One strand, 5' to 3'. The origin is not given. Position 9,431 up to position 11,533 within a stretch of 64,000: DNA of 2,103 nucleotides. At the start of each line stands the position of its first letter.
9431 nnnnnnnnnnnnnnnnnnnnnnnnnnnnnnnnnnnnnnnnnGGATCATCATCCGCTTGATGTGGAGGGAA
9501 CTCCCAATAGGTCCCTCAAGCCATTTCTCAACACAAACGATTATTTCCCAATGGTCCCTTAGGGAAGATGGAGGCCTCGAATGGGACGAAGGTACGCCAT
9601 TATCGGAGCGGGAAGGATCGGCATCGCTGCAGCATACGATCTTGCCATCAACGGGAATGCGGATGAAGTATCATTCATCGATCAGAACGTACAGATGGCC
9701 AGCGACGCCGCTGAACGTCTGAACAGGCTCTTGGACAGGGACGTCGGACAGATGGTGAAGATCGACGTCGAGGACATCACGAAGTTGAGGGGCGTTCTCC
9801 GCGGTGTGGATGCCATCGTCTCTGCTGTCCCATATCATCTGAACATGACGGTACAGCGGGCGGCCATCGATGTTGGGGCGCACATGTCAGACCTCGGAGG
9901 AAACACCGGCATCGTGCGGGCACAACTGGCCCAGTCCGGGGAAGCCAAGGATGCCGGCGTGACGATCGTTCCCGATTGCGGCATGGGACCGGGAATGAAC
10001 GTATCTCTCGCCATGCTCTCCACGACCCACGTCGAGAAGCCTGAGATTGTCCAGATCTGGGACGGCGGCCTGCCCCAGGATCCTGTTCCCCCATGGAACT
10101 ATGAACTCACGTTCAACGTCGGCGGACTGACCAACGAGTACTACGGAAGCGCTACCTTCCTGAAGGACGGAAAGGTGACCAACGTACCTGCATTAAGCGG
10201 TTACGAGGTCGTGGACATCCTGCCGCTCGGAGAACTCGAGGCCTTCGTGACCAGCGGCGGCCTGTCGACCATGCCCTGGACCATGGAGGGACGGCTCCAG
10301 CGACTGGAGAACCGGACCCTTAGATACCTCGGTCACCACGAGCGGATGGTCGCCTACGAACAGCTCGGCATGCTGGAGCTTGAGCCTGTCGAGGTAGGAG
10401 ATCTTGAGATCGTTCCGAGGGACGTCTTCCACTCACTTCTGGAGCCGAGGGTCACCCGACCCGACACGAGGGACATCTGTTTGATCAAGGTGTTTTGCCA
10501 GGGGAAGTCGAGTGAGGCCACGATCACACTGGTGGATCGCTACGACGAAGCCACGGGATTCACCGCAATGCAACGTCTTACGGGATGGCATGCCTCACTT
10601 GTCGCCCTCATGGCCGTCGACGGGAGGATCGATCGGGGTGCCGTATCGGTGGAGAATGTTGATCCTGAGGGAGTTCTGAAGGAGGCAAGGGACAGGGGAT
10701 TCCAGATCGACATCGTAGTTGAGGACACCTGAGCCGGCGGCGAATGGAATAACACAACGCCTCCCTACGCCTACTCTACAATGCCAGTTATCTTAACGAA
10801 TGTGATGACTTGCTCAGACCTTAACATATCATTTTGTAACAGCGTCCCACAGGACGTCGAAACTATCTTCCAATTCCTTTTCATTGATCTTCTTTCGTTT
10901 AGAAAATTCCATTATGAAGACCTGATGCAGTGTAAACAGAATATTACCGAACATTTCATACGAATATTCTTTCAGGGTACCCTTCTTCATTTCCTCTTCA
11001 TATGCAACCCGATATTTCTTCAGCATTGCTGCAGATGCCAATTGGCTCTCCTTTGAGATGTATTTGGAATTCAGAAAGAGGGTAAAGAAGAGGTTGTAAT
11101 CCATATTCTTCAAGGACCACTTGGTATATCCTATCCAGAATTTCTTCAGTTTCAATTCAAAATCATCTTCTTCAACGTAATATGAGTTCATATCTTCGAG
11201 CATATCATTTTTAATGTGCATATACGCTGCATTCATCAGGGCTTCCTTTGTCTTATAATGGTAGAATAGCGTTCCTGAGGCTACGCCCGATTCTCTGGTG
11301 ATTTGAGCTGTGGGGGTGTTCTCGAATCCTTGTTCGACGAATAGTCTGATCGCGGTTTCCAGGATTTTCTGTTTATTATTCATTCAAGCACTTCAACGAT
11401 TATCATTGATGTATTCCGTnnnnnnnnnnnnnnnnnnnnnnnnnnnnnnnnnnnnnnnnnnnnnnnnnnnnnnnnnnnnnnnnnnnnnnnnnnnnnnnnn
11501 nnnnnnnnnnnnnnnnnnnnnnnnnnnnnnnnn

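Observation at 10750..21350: ~10.6-kb low-GC genomic island of bacterial-type genes (3 TetR, 2 SDR, RND/MMPL, LtrA, hydrolase)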

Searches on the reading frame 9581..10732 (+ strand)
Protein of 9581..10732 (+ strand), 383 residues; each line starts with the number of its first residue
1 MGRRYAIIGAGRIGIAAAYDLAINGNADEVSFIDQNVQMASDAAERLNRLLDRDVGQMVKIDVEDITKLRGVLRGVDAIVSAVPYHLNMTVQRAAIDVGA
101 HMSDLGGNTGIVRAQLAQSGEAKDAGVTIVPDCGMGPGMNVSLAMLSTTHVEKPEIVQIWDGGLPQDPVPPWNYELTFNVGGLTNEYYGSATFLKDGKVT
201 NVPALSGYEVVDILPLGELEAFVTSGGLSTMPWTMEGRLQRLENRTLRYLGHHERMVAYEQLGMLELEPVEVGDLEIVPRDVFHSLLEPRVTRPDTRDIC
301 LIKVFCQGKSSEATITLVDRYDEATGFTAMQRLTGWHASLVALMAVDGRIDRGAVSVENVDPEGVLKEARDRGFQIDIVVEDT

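Call 3: search_protein_families(library=pfam, proteins=[window:9581-10732:+])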
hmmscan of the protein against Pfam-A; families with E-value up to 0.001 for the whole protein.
window:9581-10732:+ (383 aa): 2 families
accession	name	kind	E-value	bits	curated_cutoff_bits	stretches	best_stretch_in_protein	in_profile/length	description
PF16653.10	Sacchrp_dh_C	-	2.7e-31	110.1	31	1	134-372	1-263/265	Saccharopine dehydrogenase C-terminal domain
PF03435.24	Sacchrp_dh_NADP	-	1.9e-14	54.5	25.1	1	7-130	3-129/129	Saccharopine dehydrogenase NADP binding domain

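Call 9: find_related_loci(query=window:9581-10732:+, collection=genome_contigs, flank=10000)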
Query window:9581-10732:+ (383 aa) in genome_contigs; peptide patterns used: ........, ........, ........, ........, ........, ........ (x = any residue, [..] = any of these).
127 stretches matched a pattern; 104 encode a relative of the query (tblastn E <= 1e-3); the best 80 are kept; 80 distinct loci.
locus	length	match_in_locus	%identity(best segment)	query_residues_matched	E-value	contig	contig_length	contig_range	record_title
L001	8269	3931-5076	58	1-377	6e-151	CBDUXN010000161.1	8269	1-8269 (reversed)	MAG TPA_asm: uncultured Thermoplasmata archaeon isolate SRR22302370_concoct_146 genome assembly, contig: ERZ25074855.878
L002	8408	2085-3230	58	1-376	7e-146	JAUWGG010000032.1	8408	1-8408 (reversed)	MAG: Methanobacteriota archaeon isolate CSMAG_2236 CSMAG_2236_k141_2291003_length_8408_cov_6.5671, whole genome shotgun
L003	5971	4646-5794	57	1-377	1e-144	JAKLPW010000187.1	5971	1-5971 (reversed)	MAG: Anaerolineae bacterium isolate bin N2.130 k141_209726, whole genome shotgun sequence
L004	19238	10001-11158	56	1-381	6e-142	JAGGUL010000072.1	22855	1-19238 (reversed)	MAG: Candidatus Hydrothermota bacterium isolate AUK073 PB_MBMC_027_c_000000000031, whole genome shotgun sequence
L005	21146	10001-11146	54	1-376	1e-144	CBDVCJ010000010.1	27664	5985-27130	MAG TPA_asm: uncultured Thermoplasmata archaeon isolate SRR22302367_concoct_193 genome assembly, contig: ERZ26661968.784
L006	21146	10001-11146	55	1-376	1e-140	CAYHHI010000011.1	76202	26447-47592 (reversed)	MAG TPA_asm: uncultured bacterium isolate ERP119294_co4_75 genome assembly, contig: NODE_266_length_76202_cov_9.185063,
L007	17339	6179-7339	54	1-382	8e-140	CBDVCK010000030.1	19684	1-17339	MAG TPA_asm: uncultured Thermoplasmata archaeon isolate SRR22302367_concoct_124 genome assembly, contig: ERZ26661968.122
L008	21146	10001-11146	55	1-376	1e-139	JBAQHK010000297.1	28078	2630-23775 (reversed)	MAG: bacterium isolate MFD09338_ilm_asm_bin4 k127_162355, whole genome shotgun sequence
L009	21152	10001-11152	55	1-378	2e-138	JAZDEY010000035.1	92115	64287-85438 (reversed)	MAG: Candidatus Eisenbacteria bacterium isolate MEGAHIT-group-0.172 k141_1406170, whole genome shotgun sequence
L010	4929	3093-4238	55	1-376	3e-139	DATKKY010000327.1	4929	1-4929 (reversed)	MAG TPA_asm: bacterium isolate SMAG_U14670 k141_1216194, whole genome shotgun sequence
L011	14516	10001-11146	54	1-376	4e-137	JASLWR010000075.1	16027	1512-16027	MAG: Thermoplasmatota archaeon isolate ETNP2_MAG_1 NODE_75_length_16027_cov_4.675486, whole genome shotgun sequence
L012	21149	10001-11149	55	1-377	1e-135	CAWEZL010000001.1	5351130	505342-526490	MAG: uncultured Acidobacteriota bacterium isolate MFD00905.bin.1.54 genome assembly, contig: contig_1868, whole genome s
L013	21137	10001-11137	54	4-376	3e-135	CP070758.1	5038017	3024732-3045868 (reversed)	MAG: Gemmatimonadota bacterium isolate bin29 chromosome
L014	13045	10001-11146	54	1-376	2e-134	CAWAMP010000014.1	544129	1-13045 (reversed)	MAG: uncultured Acidobacteriota bacterium isolate MFD02979.bin.1.171 genome assembly, contig: contig_49103, whole genome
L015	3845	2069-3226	52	1-378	6e-137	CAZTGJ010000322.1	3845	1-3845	MAG TPA_asm: uncultured Thermoplasmata archaeon isolate SRP077602_co5_212 genome assembly, contig: NODE_83114_length_384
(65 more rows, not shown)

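Call 10: find_encoding_contigs(protein=window:9581-10732:+, flank=10000, max_places=6)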
Protein window:9581-10732:+ (383 aa): 1 contig read that carries it; 1 place shown.
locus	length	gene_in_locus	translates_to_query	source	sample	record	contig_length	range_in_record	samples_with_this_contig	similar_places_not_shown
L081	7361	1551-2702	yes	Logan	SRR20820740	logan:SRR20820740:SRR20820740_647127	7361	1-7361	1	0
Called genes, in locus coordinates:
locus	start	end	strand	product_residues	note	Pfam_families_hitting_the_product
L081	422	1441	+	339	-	PF01595:CNNM, PF00571:CBS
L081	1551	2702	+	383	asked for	PF03435:Sacchrp_dh_NADP, PF16653:Sacchrp_dh_C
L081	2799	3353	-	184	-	PF00440:TetR_N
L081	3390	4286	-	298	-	PF12146:Hydrolase_4 (faint)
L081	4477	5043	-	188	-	PF00440:TetR_N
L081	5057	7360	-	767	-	?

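Call 12: find_homologous_proteins(query=window:9581-10732:+, max_evalue=1e-60)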
Query window:9581-10732:+ (383 aa): 4559 proteins with E <= 1e-60 among 8000 candidates; the best 120 are listed.
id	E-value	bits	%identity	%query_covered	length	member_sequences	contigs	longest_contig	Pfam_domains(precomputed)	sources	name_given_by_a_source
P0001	1.1e-252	856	100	100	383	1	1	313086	PF16653.11,PF03435.25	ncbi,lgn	-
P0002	1.3e-147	510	57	99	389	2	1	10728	PF16653.11,PF03435.25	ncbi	-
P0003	4.0e-145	502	59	98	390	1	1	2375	PF16653.11,PF03435.25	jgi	-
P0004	7.1e-144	497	59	98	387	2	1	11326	PF16653.11,PF03435.25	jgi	-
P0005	9.4e-144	497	60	98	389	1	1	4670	PF16653.11,PF03435.25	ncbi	-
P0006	3.6e-143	495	57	99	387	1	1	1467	PF16653.11,PF03435.25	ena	-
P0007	4.2e-143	495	58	98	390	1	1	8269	PF16653.11,PF03435.25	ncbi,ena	-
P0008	6.9e-143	494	60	98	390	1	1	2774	PF16653.11,PF03435.25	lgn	-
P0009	7.3e-143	494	58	98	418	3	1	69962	PF16653.11,PF03435.25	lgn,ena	-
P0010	9.5e-143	494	58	98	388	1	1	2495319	PF16653.11,PF03435.25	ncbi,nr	ncbi:MAG: saccharopine dehydrogenase NADP-binding domain-containing protein [Thermoplasmata archaeon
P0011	1.9e-141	490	57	98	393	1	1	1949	PF16653.11,PF03435.25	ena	-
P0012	3.0e-141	489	58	98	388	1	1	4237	PF16653.11,PF03435.25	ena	-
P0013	7.8e-141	487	56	98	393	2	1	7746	PF16653.11,PF03435.25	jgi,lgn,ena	-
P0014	1.3e-140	487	57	98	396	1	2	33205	PF16653.11,PF03435.25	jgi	jgi:lysine 6-dehydrogenase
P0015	1.3e-140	487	59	98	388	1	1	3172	PF16653.11,PF03435.25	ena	-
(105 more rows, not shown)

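Call 53: search_protein_families(library=ncbifam, proteins=[window:9581-10732:+], max_evalue=0.00001)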
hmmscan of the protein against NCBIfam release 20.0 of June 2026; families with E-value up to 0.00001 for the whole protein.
window:9581-10732:+ (383 aa): 0 families

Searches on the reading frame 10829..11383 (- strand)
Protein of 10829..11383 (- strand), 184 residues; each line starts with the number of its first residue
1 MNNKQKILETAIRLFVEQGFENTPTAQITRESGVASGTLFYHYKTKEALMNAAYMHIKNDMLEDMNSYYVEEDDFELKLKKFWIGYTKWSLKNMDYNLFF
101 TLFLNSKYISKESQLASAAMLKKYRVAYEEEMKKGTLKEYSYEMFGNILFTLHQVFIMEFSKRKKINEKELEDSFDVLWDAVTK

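Call 3: search_protein_families(library=pfam, proteins=[window:10829-11383:-])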
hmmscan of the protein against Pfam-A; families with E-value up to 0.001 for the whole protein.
window:10829-11383:- (184 aa): 1 family
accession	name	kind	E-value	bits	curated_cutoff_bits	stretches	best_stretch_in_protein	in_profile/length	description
PF00440.29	TetR_N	-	1.1e-14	54.3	24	1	7-53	1-47/47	Bacterial regulatory proteins, tetR family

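Call 53: search_protein_families(library=ncbifam, proteins=[window:10829-11383:-], max_evalue=0.00001)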
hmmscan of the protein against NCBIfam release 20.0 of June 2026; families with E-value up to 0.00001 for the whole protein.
window:10829-11383:- (184 aa): 15 families
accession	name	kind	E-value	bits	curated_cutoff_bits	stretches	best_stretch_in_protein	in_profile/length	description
NF051852.1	efflux_TF_MtrR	exception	7.4e-13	48.8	280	1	3-134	11-142/205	multidrug efflux system transcriptional repressor MtrR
NF041196.1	ScbR_bind_reg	equivalog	1.5e-10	41.6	150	1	4-56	8-60/191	ScbR family autoregulator-binding transcription factor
NF007949.0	PRK10668.1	equivalog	8.7e-10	38.4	271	1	3-69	12-77/216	multidrug efflux transporter transcriptional repressor AcrR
NF053878.1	FATransRegFadRBac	equivalog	1.4e-09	38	200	1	5-139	6-138/190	fatty acid metabolism transcriptional regulator FadR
NF053516.1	TranRepPrsAVib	equivalog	6.8e-09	35.8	300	1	2-66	6-70/208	TetR family transcriptional repressor PsrA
TIGR03968.1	mycofact_TetR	equivalog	8.7e-08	32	224.9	1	3-51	10-58/190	mycofactocin system transcriptional regulator MftR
NF037937.1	septum_RefZ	equivalog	1.2e-07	31.8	180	1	4-95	1-94/195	forespore capture DNA-binding protein RefZ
TIGR03384.1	betaine_BetI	equivalog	1.7e-07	31.1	201.3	1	4-74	10-80/189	choline-binding transcriptional repressor BetI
NF007430.0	PRK09975.1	equivalog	1.7e-07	30.6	274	1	3-85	12-96/220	acrEF/envCD operon transcriptional regulator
NF050111.1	TransRegSACE7040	equivalog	1.8e-07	31.3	250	1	4-89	3-88/186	SACE_7040 family transcriptional regulator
NF011584.0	PRK15008.1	equivalog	1.4e-06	28.3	230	1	3-68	19-84/212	HTH-type transcriptional regulator RutR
NF058643.1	TranRegCurRPseudo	equivalog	2.1e-06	27.5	300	1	3-93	8-99/193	TetR family transcriptional repressor CurR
NF011572.0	PRK14996.1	equivalog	3e-06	27.2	144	1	4-64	10-70/192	TetR family transcriptional regulator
NF010319.1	PRK13756.1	equivalog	4.2e-06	26.8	265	1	3-56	3-56/199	tetracycline resistance transcriptional repressor TetR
NF001978.0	PRK00767.1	equivalog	4.4e-06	26.6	118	1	4-71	11-78/197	transcriptional regulator BetI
